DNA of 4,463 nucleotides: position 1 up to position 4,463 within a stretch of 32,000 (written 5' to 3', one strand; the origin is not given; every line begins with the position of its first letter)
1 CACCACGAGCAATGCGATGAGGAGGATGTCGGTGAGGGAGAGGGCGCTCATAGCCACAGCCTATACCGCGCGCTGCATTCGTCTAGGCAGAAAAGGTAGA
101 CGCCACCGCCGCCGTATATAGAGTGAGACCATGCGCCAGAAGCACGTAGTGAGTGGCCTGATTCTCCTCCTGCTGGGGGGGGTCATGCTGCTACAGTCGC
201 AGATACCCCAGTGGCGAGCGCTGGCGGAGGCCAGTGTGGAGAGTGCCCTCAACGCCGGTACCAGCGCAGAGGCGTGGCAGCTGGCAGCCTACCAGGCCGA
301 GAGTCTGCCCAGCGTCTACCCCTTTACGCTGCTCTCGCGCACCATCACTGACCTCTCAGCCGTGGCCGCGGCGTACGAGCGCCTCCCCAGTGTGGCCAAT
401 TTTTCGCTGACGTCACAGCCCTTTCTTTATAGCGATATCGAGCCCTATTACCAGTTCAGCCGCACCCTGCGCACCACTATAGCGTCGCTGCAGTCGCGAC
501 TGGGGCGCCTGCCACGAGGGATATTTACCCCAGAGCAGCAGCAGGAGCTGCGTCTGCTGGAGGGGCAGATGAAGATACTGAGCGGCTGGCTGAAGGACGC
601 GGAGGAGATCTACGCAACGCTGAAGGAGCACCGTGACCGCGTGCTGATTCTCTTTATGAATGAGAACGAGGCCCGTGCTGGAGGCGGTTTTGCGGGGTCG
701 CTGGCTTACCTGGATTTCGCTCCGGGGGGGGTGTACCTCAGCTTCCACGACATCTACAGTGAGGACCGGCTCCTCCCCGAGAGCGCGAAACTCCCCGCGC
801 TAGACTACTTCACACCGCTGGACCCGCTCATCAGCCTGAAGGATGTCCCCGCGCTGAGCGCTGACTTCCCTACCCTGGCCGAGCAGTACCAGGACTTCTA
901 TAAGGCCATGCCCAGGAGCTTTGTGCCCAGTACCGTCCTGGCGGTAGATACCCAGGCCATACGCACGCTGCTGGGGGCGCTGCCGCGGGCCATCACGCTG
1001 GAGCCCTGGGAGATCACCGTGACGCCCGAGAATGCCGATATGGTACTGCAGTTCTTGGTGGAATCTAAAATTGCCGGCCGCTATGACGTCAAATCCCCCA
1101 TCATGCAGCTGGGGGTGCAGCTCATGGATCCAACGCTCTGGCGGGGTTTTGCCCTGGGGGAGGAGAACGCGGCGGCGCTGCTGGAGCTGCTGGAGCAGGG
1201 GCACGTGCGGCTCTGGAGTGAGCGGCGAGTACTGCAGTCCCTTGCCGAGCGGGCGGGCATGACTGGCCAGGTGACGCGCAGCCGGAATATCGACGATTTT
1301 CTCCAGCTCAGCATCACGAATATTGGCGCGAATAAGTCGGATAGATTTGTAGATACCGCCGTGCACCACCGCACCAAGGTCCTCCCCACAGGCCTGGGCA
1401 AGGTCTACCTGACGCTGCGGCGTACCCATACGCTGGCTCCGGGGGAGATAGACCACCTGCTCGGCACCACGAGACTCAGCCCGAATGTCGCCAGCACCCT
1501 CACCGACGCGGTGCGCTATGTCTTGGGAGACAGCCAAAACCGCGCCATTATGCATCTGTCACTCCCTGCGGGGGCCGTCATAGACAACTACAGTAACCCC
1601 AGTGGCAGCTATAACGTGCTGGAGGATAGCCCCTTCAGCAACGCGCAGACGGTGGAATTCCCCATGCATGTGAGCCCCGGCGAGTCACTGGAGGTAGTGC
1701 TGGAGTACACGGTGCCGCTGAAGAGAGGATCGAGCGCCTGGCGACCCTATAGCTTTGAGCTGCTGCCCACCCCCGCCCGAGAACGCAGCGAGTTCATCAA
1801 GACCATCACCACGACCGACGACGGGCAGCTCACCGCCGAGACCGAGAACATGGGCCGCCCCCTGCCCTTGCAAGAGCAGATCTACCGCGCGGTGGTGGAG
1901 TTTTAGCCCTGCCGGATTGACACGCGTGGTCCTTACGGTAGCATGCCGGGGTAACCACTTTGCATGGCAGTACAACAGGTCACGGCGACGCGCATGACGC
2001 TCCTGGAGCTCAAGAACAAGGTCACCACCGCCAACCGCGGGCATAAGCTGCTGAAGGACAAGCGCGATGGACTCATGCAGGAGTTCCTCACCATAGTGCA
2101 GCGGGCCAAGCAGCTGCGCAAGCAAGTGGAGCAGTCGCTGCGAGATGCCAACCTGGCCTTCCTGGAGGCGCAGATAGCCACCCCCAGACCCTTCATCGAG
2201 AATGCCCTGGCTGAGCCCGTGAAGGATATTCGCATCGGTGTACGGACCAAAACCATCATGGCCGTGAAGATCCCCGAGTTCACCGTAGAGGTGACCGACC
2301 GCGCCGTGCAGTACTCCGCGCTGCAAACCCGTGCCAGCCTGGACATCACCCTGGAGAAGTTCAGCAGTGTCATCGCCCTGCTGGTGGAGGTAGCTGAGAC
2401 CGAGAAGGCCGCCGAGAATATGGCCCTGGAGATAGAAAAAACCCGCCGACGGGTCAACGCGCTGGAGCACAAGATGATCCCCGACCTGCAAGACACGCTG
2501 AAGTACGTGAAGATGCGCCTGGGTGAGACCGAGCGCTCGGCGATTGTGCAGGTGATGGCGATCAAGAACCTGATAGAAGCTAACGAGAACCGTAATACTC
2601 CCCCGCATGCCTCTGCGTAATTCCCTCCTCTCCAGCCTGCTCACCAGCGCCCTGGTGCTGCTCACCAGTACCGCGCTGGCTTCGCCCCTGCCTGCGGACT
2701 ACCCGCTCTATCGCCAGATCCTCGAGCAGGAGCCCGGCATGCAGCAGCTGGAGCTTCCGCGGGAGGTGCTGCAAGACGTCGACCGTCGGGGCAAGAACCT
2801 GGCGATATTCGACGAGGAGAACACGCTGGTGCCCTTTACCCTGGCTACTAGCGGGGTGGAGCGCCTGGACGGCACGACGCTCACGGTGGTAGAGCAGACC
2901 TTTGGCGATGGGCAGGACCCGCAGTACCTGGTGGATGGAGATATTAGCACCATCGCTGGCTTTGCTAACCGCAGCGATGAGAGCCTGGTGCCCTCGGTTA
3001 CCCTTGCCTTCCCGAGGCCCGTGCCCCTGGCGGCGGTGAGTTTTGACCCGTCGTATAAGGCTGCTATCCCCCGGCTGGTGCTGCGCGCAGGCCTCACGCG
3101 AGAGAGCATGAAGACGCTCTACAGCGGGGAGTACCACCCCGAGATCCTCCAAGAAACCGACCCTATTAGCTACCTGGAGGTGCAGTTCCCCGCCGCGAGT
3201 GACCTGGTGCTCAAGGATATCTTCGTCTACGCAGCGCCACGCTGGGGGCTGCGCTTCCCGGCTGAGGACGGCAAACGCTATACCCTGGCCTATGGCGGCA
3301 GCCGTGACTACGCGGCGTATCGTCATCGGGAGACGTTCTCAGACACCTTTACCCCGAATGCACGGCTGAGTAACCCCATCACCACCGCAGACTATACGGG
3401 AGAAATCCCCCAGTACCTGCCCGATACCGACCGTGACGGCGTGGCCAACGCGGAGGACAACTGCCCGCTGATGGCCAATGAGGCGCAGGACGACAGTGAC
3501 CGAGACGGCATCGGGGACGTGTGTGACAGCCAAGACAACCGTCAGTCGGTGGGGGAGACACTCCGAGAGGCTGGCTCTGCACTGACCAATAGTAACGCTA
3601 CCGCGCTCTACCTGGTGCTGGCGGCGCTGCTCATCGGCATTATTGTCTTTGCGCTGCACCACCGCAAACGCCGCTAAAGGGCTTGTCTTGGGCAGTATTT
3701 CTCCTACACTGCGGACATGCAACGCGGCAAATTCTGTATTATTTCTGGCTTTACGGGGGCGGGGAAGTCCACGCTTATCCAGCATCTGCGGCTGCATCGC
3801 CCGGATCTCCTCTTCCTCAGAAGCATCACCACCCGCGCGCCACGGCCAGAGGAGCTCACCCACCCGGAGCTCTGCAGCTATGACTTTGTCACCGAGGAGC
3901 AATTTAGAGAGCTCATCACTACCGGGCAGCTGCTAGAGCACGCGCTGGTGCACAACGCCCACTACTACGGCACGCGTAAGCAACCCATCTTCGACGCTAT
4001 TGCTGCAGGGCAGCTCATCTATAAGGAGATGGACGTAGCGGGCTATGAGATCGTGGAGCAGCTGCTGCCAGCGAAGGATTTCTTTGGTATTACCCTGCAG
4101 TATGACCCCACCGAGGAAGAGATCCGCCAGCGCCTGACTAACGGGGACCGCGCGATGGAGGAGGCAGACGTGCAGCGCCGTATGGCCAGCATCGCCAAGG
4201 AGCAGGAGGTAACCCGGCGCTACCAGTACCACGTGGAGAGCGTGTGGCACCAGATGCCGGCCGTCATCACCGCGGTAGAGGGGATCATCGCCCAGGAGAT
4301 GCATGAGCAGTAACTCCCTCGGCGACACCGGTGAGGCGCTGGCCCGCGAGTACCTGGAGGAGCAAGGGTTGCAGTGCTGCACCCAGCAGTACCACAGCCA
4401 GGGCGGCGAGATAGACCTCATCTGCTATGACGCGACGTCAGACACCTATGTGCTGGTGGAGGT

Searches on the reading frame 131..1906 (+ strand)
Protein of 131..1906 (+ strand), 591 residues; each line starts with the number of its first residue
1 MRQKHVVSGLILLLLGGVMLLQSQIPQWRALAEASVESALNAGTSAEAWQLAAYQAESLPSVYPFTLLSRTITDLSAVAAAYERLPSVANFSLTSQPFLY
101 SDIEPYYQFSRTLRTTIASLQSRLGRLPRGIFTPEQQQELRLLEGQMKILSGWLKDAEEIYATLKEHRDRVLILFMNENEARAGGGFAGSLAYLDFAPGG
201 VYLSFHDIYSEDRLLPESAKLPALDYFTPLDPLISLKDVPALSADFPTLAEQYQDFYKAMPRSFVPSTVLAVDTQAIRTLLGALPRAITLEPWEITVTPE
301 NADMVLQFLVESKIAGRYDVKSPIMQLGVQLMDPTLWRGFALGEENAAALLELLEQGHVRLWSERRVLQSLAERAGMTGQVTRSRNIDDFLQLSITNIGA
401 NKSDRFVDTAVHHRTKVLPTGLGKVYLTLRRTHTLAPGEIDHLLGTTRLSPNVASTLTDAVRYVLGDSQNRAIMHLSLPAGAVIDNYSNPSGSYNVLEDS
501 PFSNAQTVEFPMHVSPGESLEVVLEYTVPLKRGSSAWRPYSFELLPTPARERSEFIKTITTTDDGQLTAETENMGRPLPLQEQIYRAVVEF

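Call 11: search_protein_families(library=pfam, proteins=[window:131-1906:+], max_evalue=0.001)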
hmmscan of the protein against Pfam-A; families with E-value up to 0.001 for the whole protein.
window:131-1906:+ (591 aa): 1 family
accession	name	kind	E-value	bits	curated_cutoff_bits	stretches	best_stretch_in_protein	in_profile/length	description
PF13196.11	DUF4012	-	4.9e-12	47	28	1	170-301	5-134/144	Protein of unknown function (DUF4012)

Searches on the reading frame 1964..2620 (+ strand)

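Call 11: search_protein_families(library=pfam, proteins=[window:1964-2620:+], max_evalue=0.001)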
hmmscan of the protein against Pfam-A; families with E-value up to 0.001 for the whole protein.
window:1964-2620:+ (218 aa): 1 family
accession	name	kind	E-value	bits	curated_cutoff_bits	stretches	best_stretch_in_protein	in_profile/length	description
PF01813.22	ATP-synt_D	-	2.6e-52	178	25.7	1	13-202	2-196/196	ATP synthase subunit D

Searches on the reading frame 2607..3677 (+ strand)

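Call 11: search_protein_families(library=pfam, proteins=[window:2607-3677:+], max_evalue=0.001)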
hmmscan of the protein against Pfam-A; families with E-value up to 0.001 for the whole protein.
window:2607-3677:+ (356 aa): 1 family
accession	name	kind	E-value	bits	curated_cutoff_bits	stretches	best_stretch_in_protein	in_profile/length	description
PF02412.23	TSP_3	-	4.2e-07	30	25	1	273-294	15-36/36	Thrombospondin type 3 repeat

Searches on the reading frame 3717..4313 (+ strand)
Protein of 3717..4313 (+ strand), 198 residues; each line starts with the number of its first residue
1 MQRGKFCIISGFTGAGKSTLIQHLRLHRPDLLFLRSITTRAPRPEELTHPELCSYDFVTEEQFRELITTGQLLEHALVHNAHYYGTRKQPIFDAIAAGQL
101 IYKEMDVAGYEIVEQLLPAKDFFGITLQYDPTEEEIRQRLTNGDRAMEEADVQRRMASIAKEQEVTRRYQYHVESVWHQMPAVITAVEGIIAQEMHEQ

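Call 11: search_protein_families(library=pfam, proteins=[window:3717-4313:+], max_evalue=0.001)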
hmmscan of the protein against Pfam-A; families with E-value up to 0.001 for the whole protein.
window:3717-4313:+ (198 aa): 1 family
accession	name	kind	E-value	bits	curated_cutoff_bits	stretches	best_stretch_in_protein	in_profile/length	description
PF00625.27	Guanylate_kin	-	2.7e-12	47.2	25.2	1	5-173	3-163/182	Guanylate kinase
